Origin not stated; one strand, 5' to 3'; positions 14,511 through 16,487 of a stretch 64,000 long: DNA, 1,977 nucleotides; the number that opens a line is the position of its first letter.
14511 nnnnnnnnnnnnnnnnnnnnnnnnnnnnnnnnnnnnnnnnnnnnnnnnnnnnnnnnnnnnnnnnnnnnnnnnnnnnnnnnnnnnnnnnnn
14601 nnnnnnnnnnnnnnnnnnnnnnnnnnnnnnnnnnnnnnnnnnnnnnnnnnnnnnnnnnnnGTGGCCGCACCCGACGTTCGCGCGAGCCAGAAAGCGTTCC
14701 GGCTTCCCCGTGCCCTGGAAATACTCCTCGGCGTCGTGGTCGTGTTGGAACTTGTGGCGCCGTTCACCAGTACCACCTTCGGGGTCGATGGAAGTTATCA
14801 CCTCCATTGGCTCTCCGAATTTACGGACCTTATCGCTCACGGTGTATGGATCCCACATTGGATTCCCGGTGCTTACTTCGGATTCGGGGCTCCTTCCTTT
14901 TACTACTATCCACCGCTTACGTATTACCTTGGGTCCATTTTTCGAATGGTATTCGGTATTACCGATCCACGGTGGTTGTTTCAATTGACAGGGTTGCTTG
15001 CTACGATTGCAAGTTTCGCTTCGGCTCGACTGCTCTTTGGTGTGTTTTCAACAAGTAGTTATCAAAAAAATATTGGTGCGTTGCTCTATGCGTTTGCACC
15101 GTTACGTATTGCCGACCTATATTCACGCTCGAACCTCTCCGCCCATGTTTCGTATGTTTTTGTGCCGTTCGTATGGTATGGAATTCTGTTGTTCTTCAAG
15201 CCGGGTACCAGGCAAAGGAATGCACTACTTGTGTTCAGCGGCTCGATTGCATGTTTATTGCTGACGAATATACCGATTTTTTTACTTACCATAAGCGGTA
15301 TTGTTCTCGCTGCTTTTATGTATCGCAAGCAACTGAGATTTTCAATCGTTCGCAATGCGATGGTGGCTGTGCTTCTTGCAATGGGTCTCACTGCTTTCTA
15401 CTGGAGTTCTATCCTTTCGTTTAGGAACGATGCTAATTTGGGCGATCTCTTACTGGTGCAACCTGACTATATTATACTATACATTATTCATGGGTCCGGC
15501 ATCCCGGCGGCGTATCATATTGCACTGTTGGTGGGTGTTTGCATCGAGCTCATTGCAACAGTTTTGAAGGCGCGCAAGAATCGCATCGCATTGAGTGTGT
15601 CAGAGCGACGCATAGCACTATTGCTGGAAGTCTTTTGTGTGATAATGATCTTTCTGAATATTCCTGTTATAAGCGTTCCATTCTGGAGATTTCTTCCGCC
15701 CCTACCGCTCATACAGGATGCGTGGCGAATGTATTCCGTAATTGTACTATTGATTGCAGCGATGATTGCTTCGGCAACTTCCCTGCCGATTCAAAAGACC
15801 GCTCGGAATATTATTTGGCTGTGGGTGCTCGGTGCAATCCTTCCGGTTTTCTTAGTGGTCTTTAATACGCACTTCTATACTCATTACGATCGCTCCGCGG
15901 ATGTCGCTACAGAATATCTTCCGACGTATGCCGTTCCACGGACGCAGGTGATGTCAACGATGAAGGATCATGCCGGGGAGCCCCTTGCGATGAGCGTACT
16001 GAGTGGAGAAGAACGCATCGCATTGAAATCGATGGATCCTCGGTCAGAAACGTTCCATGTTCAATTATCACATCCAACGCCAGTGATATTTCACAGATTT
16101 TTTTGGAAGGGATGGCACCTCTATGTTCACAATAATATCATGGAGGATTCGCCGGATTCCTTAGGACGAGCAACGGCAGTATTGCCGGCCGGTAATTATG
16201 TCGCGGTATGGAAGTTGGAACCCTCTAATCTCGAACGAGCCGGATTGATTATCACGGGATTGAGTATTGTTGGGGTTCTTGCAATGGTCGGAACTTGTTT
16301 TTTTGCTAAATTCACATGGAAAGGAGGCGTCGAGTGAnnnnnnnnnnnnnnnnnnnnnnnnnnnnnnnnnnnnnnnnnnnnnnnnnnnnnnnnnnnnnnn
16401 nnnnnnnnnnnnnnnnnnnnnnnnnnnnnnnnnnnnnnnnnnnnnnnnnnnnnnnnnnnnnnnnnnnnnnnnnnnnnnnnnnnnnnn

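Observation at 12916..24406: Candidate novel envelope glycosylation system: a mycobacterial-type DPA (polyprenyl-phospho-arabinofuranose) donor pathway clustered with four GT-C membrane glycosyltransferases in a T9SS-type (non-actinobacterial) genome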

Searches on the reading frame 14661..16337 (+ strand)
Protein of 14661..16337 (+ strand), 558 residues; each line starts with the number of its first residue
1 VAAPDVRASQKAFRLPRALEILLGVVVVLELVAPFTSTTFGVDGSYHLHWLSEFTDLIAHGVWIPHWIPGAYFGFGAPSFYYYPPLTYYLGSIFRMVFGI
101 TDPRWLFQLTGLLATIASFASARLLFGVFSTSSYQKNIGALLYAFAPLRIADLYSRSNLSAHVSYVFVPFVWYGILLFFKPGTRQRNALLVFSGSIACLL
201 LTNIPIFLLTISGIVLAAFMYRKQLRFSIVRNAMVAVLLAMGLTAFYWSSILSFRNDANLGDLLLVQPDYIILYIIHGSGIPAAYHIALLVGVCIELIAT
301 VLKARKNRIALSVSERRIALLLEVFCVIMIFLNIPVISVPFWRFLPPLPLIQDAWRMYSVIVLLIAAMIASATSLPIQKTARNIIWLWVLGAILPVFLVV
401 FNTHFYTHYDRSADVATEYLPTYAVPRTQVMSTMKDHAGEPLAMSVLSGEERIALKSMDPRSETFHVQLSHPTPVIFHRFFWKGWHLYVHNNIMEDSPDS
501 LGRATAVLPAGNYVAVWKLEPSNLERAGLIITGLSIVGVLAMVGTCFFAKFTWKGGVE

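Call 3: search_protein_families(library=pfam, proteins=[window:14661-16337:+], max_evalue=0.01)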
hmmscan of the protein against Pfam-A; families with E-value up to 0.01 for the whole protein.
window:14661-16337:+ (558 aa): 0 families

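Call 4: search_protein_families(library=ncbifam, proteins=[window:14661-16337:+], max_evalue=0.01)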
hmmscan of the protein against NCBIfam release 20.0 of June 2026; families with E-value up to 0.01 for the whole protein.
window:14661-16337:+ (558 aa): 0 families

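Call 12: search_solved_structures(query=window:14661-16337:+, max_evalue=10)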
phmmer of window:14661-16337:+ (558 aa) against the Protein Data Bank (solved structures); distinct sequences matched with E-value up to 10: 0.

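Call 37: search_solved_structures(query=A3, max_evalue=10, show_alignments=2)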
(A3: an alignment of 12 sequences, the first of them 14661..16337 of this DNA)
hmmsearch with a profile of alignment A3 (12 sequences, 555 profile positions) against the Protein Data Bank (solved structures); distinct sequences matched with E-value up to 10: 0.

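Call 38: find_homologous_proteins(query=A3, max_evalue=0.00001)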
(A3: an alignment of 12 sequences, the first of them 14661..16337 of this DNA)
Query A3 (12 sequences) (558 aa, profile of the alignment): 19 proteins with E <= 0.00001 among 8000 candidates.
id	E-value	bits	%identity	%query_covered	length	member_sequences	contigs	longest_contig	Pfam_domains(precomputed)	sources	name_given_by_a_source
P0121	3.1e-234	797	37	97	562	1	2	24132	-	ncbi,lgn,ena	-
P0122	2.3e-228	777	100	100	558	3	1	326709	-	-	-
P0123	3.6e-225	767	48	93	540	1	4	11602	-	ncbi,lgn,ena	-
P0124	1.4e-216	739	39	97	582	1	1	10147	-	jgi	jgi:hypothetical protein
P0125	1.5e-215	735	50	96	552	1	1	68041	-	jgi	jgi:hypothetical protein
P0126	1.2e-214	732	49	94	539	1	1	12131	-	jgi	jgi:hypothetical protein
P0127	1.2e-211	722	42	97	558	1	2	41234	-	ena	-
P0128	3.0e-195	668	40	97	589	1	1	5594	-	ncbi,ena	-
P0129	1.0e-190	653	41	96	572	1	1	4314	-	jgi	jgi:hypothetical protein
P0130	1.8e-74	269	27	94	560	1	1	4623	-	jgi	jgi:hypothetical protein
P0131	6.2e-39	152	22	89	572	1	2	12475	PF10131.16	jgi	jgi:hypothetical protein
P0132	4.4e-29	120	25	75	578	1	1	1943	PF10131.16,PF09586.17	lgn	-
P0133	2.0e-27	114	23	65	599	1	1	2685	PF20176.4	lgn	-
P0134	3.5e-25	107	23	62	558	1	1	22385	PF10131.16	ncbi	-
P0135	1.8e-22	98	25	64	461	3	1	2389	-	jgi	-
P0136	4.2e-20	90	22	88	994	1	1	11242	PF10131.16,PF13231.13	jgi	jgi:hypothetical protein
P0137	1.4e-17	82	38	10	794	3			PF10131.16,PF09586.17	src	-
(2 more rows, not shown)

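Call 50: predict_structure(alignment_id=A5)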
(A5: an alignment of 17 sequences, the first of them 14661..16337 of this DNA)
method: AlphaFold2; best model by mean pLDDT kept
length: 558 residues; sequences in the alignment: 17
mean_pLDDT: 84.4   pTM: 0.85
mean pLDDT of the five models: 84.4, 79.4, 78.7, 78.6, 76.5
residues with pLDDT >= 90: 282; 70-90: 193; 50-70: 58; < 50: 25
segments of 3 or more residues with pLDDT < 50: 4-10, 266-273, 275-279, 555-558
pLDDT, mean of each block of 10 residues (from residue 1): 49 84 90 75 76 89 85 83 77 93 91 94 91 91 89 79 94 94 89 95 89 92 92 95 91 78 52 48 74 91 92 92 89 75 66 75 94 92 92 78 56 70 84 88 90 93 96 95 93 95 96 96 91 94 78 50
secondary structure, 60 per line:
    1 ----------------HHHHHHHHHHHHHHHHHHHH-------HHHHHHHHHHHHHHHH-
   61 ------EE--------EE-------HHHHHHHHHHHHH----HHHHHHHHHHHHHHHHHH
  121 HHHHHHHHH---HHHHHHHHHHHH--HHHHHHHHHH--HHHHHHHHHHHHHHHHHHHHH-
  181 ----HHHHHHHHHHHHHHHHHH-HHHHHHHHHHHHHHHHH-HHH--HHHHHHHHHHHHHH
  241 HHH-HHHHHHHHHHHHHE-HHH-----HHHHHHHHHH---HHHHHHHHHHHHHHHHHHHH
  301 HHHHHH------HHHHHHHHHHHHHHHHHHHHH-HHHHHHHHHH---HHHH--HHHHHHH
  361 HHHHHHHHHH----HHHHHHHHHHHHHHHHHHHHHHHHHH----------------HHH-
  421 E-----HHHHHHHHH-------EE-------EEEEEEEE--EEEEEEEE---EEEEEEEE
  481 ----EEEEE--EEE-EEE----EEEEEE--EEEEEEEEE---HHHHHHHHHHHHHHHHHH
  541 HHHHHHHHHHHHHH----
elements in order: H17-36 H44-59 H86-98 H103-129 H133-144 H147-156 H159-179 H185-202 H204-220 H227-243 H245-257 H268-277 H281-306 H313-333 H335-344 H348-351 H354-370 H375-400 H427-435 E452-459 E462-469 E473-480 E485-489 E492-494 E496-498 E503-508 E511-519 H523-554

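Call 52: fold_search(model_id=the predicted structure, library=pdb)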
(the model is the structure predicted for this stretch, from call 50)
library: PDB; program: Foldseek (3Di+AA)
matches with E <= 10: 593; with E <= 0.001: 9
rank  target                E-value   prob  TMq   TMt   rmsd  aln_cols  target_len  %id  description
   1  5f15                  1.4e-05  1.00  0.30  0.31  18.4       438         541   12  Crystal Structure of ArnT from Cupriavidus metallidurans bound to Undecaprenyl phosphate (released 2016-02-17)
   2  6w98_A                3.4e-05  1.00  0.45  0.21   6.3       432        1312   14  Single-Particle Cryo-EM Structure of Arabinofuranosyltransferase AftD from Mycobacteria (released 2020-05-13)
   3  5ezm                  4.2e-05  1.00  0.31  0.32  18.3       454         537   15  Crystal Structure of ArnT from Cupriavidus metallidurans in the apo state (released 2016-02-17)
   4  3wak                  5.0e-05  1.00  0.42  0.29  13.1       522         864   11  Crystal structure of the Archaeoglobus fulgidus oligosaccharyltransferase (O29867_ARCFU) in the apo form (released 2013-10-30)
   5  7e9s_A                8.9e-05  1.00  0.41  0.28  11.1       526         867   12  Archaeal oligosaccharyltransferase AglB from Archaeoglobus fulgidus in complex with an inhibitory peptide and a dolich (released 2021-09-08)
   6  3waj                  1.6e-04  1.00  0.38  0.28  14.8       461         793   14  Crystal structure of the Archaeoglobus fulgidus oligosaccharyltransferase (O29867_ARCFU) complex with Zn and sulfate (released 2013-10-30)
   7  6wby                  3.5e-04  1.00  0.43  0.21   9.4       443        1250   13  Single-Particle Cryo-EM Structure of Arabinofuranosyltransferase AftD from Mycobacteria, Mutant R1389S Class 2 (released 2020-05-13)
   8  8age_A                5.2e-04  1.00  0.40  0.36  14.1       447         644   12  Structure of yeast oligosaccharylransferase complex with acceptor peptide bound (released 2022-12-07)
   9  8pn9_A                5.6e-04  1.00  0.36  0.31  18.3       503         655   12  Structure of human oligosaccharyltransferase OST-A complex bound to NGI-1 (released 2024-05-08)
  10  6gxc_A                2.7e-03  1.00  0.36  0.30  10.0       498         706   11  Bacterial oligosaccharyltransferase PglB in complex with an inhibitory peptide and a reactive lipid-linked oligosaccha (released 2018-11-14)
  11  9dlh                  3.3e-03  1.00  0.36  0.34   8.4       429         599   12  donor substrate analog-bound AftB (released 2025-06-25)
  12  9s6t_A                3.3e-03  1.00  0.39  0.44  16.7       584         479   12  Ternary cryo-EM structure of chicken ALG12 with Dol25-PP-GlcNAc2Man7, Dol25-P-Man, and Fab (released 2026-03-18)
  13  8if8_B                3.7e-03  1.00  0.39  0.36  13.6       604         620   12  Arabinosyltransferase AftA (released 2023-05-31)
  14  7oci_F                5.0e-03  1.00  0.39  0.35  13.3       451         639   10  Cryo-EM structure of yeast Ost6p containing oligosaccharyltransferase complex (released 2022-02-16)
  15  8b6l_I                9.7e-03  1.00  0.36  0.30  21.9       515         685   11  Subtomogram average of the human Sec61-TRAP-OSTA-translocon (released 2022-12-07)
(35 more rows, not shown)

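Call 91: search_protein_representatives(alignment_id=A5)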
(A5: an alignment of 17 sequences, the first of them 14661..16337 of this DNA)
Query: 17 sequences, 558 profile positions. Proteins with E-value up to 0.001 (for the whole library): 31449; up to 1e-10: 15856; up to 1e-30: 7682. The best 150 are listed.
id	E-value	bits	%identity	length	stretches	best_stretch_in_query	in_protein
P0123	1.8e-215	733.0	-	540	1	16-556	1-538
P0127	2.8e-214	729.0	-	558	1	1-556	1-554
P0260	3.5e-212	722.1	-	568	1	3-555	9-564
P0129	1.4e-206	703.6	-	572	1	3-556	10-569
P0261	7.4e-182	622.0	-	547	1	6-554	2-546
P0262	4.1e-181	619.5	-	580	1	1-549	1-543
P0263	5.8e-173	592.6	-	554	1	7-548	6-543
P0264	5.9e-172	589.3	-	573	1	7-554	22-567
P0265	8.7e-163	559.0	-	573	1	7-554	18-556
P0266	4.6e-159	546.7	-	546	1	4-552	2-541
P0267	2.1e-157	541.2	-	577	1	11-556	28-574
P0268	5.3e-156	536.6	-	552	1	5-556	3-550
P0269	7.7e-151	519.6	-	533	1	21-552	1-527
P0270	8.6e-151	519.4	-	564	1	4-551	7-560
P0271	1.2e-150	519.0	-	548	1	1-554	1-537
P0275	3.5e-143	494.3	-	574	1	5-554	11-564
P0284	1.7e-124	432.6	-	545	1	14-548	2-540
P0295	4.0e-110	385.2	-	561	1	19-552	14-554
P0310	6.9e-102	358.0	-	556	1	11-543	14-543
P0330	3.9e-97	342.3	-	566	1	21-548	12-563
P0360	1.1e-91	324.3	-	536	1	33-547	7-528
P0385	2.3e-88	313.3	-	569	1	16-550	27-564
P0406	2.4e-86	306.7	-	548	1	17-547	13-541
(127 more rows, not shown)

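Call 92: search_protein_families(library=pfam, proteins=[P0261, P0266, P0275, P0284, P0295, P0310, P0330, P0360, P0385, P0406], max_evalue=0.001)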
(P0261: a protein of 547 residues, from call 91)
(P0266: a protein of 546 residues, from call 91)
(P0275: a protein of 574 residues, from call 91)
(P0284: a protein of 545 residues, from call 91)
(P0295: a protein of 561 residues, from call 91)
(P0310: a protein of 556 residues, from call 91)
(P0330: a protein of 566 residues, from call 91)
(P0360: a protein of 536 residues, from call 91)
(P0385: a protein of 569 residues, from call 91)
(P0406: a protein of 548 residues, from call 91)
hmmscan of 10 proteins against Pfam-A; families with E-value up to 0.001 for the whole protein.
P0261 (547 aa): 0 families

P0266 (546 aa): 0 families

P0275 (574 aa): 0 families

P0284 (545 aa): 0 families

P0295 (561 aa): 0 families

P0310 (556 aa): 0 families

P0330 (566 aa): 2 families
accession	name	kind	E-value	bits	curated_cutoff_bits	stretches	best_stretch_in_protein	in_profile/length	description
PF10131.15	PTPS_related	-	2.6e-12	46.5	26.4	1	69-408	2-308/621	6-pyruvoyl-tetrahydropterin synthase related domain; membrane protein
PF19554.4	DUF6077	-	2e-05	24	27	1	146-241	262-352/354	Family of unknown function (DUF6077)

P0360 (536 aa): 0 families

P0385 (569 aa): 0 families

P0406 (548 aa): 0 families

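Call 93: find_encoding_contigs(protein=P0134, flank=10000, max_places=2)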
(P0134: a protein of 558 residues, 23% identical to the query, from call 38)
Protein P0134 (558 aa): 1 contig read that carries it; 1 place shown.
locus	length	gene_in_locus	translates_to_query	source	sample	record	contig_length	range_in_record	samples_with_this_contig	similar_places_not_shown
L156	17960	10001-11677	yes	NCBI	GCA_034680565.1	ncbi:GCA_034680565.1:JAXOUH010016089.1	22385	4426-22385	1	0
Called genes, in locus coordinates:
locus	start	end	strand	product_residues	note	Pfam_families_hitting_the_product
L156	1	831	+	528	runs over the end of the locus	PF01546:Peptidase_M20, PF07687:M20_dimer (weak)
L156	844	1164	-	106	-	PF00462:Glutaredoxin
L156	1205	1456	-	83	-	PF01722:BolA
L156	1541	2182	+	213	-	PF02798:GST_N, PF13417:GST_N_3, PF13409:GST_N_2, PF13410:GST_C_2 (weak)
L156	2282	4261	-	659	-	PF13174:TPR_6 (faint), PF13428:TPR_14 (faint), PF08409:TMTC_DUF1736, PF13432:TPR_16, PF14559:TPR_19 (weak), PF13424:TPR_12 (weak), PF13432:TPR_16, PF14559:TPR_19 (weak), +8 more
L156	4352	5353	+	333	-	-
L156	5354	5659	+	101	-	PF04226:Transgly_assoc (weak)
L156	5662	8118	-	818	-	PF09586:YfhO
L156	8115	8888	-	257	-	-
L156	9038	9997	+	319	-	PF13489:Methyltransf_23, PF01209:Ubie_methyltran (weak), PF08241:Methyltransf_11, PF13649:Methyltransf_25, PF13847:Methyltransf_31, PF08242:Methyltransf_12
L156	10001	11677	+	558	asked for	PF10131:PTPS_related (faint)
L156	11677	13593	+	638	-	PF13522:GATase_6, PF13537:GATase_7, PF00733:Asn_synthase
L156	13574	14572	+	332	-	PF03966:Trm112p, PF13489:Methyltransf_23, PF08003:Methyltransf_9 (weak), PF13847:Methyltransf_31, PF08241:Methyltransf_11, PF08242:Methyltransf_12, PF13649:Methyltransf_25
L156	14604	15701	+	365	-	PF00535:Glycos_transf_2, PF13641:Glyco_tranf_2_3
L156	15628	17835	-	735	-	PF07719:TPR_2 (faint)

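Call 94: find_encoding_contigs(protein=P0131, flank=10000, max_places=2)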
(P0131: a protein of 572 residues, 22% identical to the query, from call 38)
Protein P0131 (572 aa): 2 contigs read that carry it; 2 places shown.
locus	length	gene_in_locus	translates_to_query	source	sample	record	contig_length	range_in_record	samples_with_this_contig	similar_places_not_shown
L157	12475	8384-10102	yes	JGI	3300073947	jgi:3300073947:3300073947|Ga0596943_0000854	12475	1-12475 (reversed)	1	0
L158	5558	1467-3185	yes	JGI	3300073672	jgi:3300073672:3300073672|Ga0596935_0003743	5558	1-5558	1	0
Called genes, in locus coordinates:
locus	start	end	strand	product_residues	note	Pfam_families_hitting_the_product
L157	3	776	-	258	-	?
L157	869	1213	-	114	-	-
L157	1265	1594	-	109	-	-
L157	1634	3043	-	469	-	-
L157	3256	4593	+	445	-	PF01979:Amidohydro_1, PF07969:Amidohydro_3 (weak)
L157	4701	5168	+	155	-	PF07609:DUF1572, PF04978:MST (weak), PF12867:DinB_2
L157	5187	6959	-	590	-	PF00528:BPD_transp_1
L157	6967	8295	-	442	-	PF00005:ABC_tran, PF13304:AAA_21 (faint), PF09821:AAA_assoc_C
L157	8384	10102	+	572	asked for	PF10131:PTPS_related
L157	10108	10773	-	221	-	PF01895:PhoU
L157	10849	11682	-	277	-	PF00005:ABC_tran, PF02463:SMC_N (weak), PF13401:AAA_22 (weak), PF13304:AAA_21 (weak)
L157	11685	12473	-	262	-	?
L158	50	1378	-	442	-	PF00005:ABC_tran, PF13304:AAA_21 (faint), PF09821:AAA_assoc_C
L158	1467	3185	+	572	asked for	PF10131:PTPS_related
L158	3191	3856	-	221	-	PF01895:PhoU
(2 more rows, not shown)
